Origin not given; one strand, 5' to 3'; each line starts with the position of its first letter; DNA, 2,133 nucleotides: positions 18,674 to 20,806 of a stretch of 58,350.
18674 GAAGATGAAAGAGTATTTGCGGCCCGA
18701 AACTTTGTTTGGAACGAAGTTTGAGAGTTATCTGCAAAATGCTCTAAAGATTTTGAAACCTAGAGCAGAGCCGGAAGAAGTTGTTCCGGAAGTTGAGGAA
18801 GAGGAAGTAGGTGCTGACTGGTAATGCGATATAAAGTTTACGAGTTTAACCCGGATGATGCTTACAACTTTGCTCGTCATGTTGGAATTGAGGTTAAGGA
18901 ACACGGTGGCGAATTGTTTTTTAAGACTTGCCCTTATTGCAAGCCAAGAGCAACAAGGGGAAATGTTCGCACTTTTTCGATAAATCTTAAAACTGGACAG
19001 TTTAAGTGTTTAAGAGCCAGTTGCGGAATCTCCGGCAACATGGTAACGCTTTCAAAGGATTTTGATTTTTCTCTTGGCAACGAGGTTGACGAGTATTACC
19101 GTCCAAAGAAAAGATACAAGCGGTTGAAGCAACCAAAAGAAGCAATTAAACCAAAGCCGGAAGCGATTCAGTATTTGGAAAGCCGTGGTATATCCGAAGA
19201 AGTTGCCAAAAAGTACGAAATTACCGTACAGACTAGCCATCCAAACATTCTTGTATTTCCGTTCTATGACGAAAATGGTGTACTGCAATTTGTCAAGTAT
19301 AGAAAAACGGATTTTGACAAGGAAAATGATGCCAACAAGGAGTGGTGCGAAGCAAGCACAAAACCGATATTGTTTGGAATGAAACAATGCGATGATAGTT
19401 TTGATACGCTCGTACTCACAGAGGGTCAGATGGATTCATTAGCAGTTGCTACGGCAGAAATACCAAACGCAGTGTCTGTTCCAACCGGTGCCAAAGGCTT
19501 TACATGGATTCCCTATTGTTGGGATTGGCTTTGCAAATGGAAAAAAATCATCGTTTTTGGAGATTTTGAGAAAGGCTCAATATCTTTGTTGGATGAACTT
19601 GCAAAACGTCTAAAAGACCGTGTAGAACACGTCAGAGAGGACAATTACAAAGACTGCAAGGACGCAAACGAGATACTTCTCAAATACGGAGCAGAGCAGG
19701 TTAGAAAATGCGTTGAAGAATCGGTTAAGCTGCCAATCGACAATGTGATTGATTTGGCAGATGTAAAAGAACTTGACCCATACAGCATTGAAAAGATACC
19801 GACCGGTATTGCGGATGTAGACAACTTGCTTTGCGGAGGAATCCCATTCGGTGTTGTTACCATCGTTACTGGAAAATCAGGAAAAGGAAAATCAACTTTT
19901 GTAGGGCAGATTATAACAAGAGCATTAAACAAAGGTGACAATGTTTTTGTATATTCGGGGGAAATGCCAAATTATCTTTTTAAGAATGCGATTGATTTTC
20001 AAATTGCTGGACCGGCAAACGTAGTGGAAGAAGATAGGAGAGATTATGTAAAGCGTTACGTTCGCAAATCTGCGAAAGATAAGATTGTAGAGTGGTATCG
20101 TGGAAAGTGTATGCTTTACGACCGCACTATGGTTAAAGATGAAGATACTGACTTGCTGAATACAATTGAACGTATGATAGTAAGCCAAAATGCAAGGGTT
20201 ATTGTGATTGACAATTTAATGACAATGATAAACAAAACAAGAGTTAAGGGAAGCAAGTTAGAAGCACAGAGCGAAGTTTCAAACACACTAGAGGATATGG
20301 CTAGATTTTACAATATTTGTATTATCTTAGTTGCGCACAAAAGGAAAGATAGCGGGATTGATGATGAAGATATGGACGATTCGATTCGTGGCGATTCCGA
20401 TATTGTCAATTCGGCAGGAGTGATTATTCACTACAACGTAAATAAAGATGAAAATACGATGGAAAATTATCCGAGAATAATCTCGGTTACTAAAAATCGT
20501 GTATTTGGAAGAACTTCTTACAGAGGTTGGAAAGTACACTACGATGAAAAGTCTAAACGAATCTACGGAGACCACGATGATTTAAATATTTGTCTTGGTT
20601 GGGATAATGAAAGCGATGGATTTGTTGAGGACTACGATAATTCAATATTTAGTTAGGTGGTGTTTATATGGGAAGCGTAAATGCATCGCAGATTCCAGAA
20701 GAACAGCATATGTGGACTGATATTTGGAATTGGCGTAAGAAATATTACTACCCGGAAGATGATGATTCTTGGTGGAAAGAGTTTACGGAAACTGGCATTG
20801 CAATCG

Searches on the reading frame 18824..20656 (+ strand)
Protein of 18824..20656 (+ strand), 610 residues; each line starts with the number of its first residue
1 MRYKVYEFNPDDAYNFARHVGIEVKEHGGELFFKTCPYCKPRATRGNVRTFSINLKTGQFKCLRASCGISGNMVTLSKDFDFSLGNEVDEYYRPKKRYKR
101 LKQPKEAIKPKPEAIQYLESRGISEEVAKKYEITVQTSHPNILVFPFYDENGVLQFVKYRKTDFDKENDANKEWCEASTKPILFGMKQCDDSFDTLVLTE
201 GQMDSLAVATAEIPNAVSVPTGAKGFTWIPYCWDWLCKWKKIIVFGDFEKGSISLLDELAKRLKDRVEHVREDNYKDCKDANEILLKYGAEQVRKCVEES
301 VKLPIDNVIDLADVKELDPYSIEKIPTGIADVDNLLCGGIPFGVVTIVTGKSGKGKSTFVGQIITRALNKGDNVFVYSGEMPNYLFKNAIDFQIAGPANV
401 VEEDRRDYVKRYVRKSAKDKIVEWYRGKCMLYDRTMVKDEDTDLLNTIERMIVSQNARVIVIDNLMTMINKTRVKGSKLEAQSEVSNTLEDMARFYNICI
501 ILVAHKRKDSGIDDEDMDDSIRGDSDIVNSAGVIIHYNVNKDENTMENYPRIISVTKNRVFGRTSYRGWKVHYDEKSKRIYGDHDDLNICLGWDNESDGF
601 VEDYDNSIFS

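Call 16: search_protein_families(library=phrogs, proteins=[window:18824-20656:+], max_evalue=0.00001)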
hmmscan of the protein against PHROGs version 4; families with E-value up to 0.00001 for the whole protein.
window:18824-20656:+ (610 aa): 10 families
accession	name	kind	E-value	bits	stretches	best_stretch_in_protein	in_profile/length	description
phrog_239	-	DNA, RNA and nucleotide metabolism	7.5e-84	284.1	1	7-585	15-601/801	DNA primase/helicase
phrog_47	-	DNA, RNA and nucleotide metabolism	1.1e-31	111.2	1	10-302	28-335/947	DNA primase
phrog_19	-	DNA, RNA and nucleotide metabolism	1.6e-27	97.6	1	283-581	290-579/621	DnaB-like replicative helicase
phrog_5482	-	unknown function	9e-14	51.9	1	344-587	52-303/341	-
phrog_243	-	DNA, RNA and nucleotide metabolism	3.3e-11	43.6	1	345-559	37-242/273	DnaB-like replicative helicase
phrog_849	-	DNA, RNA and nucleotide metabolism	9.1e-11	42.3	1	77-300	109-343/435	DNA primase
phrog_8337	-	DNA, RNA and nucleotide metabolism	2.5e-08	34.7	1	312-410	39-142/273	DNA repair protein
phrog_97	-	other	2.1e-07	31.5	1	323-377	48-109/506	UvsX-like recombinase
phrog_3123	-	unknown function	2.4e-07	30.7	1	369-534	377-533/583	-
phrog_6891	-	other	1e-06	29.6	1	336-526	35-176/310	ATPase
